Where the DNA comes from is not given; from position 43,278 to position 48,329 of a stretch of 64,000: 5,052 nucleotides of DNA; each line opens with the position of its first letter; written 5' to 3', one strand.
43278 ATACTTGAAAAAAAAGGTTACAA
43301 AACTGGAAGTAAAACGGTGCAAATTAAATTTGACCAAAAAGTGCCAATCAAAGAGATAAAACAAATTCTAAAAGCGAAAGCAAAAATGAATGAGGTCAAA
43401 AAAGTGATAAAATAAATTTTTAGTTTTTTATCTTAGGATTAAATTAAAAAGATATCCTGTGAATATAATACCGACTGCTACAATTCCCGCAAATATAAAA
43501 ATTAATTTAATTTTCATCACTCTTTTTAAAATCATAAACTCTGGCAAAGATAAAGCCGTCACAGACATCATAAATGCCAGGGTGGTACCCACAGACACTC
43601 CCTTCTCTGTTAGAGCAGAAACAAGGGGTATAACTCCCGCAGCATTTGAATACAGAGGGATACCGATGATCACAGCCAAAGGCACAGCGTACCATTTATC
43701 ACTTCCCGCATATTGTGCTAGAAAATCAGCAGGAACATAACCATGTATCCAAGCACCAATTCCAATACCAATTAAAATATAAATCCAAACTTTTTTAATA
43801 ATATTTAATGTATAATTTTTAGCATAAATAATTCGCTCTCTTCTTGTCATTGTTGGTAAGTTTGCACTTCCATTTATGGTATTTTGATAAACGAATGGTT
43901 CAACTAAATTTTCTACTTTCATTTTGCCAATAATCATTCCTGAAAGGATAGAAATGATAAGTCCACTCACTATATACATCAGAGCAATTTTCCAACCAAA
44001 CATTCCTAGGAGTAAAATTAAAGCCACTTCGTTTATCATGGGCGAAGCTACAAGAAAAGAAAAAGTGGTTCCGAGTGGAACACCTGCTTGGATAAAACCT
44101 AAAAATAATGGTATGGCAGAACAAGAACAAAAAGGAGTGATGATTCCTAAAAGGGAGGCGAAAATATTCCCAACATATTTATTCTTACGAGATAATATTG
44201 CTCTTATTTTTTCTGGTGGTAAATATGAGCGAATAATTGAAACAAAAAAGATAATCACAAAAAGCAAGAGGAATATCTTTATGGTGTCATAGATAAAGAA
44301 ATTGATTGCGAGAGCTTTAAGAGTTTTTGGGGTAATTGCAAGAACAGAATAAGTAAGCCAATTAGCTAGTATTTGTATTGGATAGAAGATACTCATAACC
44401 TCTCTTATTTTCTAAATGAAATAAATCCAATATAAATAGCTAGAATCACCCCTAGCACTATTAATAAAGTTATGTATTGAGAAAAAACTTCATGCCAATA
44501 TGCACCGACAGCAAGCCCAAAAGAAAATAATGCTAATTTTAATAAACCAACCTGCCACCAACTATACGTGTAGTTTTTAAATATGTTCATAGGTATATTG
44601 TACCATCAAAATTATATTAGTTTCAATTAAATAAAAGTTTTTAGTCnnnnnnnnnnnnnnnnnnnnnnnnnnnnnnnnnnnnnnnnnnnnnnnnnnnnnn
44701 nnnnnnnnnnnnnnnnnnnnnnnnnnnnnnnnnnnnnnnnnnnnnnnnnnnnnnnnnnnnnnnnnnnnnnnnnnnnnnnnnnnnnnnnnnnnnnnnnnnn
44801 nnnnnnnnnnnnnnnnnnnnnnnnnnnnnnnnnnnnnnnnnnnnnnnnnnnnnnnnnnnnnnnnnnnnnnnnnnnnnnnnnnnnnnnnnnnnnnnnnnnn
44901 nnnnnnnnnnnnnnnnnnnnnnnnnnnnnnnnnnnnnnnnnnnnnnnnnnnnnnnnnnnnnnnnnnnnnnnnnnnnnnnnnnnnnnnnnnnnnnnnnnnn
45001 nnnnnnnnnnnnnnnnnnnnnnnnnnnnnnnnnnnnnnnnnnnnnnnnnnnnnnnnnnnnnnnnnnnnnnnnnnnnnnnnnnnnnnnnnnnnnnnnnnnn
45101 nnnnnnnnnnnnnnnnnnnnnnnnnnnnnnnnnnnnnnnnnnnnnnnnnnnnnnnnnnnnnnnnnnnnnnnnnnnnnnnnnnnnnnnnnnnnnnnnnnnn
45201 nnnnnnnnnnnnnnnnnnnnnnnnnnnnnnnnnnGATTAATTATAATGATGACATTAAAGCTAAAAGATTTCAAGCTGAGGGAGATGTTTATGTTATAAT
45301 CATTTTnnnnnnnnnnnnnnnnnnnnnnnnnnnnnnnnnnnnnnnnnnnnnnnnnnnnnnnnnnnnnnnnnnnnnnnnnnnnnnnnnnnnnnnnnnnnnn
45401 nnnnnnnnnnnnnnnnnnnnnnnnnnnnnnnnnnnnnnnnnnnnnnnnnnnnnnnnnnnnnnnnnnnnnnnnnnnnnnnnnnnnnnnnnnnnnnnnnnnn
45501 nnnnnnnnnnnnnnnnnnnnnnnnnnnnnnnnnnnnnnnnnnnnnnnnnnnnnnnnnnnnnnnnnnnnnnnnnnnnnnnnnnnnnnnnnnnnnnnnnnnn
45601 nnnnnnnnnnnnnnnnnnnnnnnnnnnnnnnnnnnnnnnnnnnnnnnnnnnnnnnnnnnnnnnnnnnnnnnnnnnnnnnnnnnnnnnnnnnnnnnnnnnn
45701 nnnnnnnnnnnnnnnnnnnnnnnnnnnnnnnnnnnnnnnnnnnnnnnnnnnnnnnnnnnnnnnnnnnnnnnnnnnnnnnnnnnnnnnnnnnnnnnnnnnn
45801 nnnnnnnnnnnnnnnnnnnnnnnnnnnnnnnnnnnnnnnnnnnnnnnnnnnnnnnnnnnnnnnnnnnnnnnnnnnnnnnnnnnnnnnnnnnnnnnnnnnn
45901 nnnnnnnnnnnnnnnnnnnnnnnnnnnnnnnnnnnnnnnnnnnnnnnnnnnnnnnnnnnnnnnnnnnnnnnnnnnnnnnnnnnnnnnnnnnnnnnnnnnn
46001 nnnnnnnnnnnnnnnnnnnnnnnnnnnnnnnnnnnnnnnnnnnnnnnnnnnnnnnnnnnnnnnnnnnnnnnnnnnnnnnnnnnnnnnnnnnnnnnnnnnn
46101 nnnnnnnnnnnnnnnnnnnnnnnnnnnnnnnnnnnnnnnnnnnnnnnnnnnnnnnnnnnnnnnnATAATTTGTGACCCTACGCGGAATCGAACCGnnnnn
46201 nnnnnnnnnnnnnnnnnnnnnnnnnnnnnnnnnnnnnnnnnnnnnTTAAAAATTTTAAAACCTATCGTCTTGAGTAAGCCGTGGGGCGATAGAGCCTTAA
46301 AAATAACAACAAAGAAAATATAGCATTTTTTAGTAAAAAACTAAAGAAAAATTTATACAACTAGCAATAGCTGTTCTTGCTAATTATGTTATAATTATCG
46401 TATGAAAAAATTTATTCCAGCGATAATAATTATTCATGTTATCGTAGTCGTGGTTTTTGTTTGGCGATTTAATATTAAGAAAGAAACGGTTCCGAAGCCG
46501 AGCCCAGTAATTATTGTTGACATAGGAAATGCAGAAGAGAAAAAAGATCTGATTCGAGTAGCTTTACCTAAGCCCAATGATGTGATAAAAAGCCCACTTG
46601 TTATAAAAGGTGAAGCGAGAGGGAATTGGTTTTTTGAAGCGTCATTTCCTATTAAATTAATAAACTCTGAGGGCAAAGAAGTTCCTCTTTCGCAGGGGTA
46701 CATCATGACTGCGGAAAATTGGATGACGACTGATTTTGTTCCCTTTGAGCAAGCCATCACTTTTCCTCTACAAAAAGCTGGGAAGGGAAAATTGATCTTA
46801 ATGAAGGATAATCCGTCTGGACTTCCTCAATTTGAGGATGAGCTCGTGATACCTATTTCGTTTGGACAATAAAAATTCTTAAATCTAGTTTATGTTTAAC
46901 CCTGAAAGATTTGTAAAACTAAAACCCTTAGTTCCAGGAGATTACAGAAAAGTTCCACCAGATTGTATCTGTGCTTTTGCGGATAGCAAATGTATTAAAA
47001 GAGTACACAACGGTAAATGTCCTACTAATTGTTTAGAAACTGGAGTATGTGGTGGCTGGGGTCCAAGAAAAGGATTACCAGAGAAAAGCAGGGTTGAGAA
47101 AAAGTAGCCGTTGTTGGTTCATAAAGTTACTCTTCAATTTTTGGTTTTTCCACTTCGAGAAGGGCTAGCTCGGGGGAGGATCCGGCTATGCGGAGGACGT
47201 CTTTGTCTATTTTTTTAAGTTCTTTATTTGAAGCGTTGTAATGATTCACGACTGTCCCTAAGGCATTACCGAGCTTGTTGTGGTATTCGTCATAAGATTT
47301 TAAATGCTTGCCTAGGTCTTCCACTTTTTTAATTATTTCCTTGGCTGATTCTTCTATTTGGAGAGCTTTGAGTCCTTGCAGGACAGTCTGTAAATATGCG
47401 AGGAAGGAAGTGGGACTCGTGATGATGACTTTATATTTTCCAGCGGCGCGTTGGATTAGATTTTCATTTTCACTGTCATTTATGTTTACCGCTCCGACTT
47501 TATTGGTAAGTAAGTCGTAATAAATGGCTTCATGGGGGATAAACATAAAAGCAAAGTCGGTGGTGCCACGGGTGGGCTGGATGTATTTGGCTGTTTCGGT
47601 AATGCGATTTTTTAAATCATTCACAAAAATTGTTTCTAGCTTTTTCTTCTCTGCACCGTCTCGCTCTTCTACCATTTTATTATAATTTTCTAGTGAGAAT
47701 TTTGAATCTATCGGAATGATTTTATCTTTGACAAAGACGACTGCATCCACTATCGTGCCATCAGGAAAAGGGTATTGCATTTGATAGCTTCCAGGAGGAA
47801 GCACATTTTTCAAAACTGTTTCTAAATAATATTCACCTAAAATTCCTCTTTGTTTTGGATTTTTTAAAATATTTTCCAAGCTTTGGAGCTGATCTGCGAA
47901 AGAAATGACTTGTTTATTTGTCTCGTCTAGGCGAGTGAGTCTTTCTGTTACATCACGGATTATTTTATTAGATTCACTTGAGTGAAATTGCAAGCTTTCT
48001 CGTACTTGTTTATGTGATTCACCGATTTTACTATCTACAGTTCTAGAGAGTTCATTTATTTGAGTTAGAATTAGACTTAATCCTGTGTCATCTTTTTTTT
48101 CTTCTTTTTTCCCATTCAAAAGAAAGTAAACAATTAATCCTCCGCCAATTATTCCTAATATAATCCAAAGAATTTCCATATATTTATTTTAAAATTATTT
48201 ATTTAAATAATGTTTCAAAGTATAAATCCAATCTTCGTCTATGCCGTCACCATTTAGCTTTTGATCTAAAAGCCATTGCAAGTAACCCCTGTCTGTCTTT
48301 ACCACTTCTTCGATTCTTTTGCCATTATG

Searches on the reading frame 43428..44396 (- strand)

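Call 37: search_protein_families(library=pfam, proteins=[window:43428-44396:-], max_evalue=0.000001)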
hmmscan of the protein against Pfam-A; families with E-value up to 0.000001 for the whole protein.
window:43428-44396:- (322 aa): 1 family
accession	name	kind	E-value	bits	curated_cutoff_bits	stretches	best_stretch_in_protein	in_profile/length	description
PF03773.19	ArsP_1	-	3.2e-81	273.1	32.3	1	30-318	5-293/294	Predicted permease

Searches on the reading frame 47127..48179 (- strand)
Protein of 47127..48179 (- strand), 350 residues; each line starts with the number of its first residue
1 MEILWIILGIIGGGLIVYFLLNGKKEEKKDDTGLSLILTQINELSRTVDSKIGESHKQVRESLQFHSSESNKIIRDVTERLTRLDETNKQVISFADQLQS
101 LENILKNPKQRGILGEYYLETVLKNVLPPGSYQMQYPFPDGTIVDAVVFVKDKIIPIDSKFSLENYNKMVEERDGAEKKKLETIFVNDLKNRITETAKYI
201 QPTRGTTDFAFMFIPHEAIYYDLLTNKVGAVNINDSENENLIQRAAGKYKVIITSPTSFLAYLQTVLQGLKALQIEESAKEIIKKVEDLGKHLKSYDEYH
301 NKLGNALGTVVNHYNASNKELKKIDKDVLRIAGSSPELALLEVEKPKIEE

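Call 11: search_protein_families(library=pfam, proteins=[window:47127-48179:-], max_evalue=0.001)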
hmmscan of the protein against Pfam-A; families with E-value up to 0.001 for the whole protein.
window:47127-48179:- (350 aa): 2 families
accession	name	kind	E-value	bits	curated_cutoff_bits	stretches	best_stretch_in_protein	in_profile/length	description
PF02646.22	RmuC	-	3.2e-51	174.6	26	1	51-330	2-276/291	RmuC family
PF20667.3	Sec10_N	-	0.00055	20.5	27.4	0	37-104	11-85/118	Exocyst complex component Sec10, N-terminal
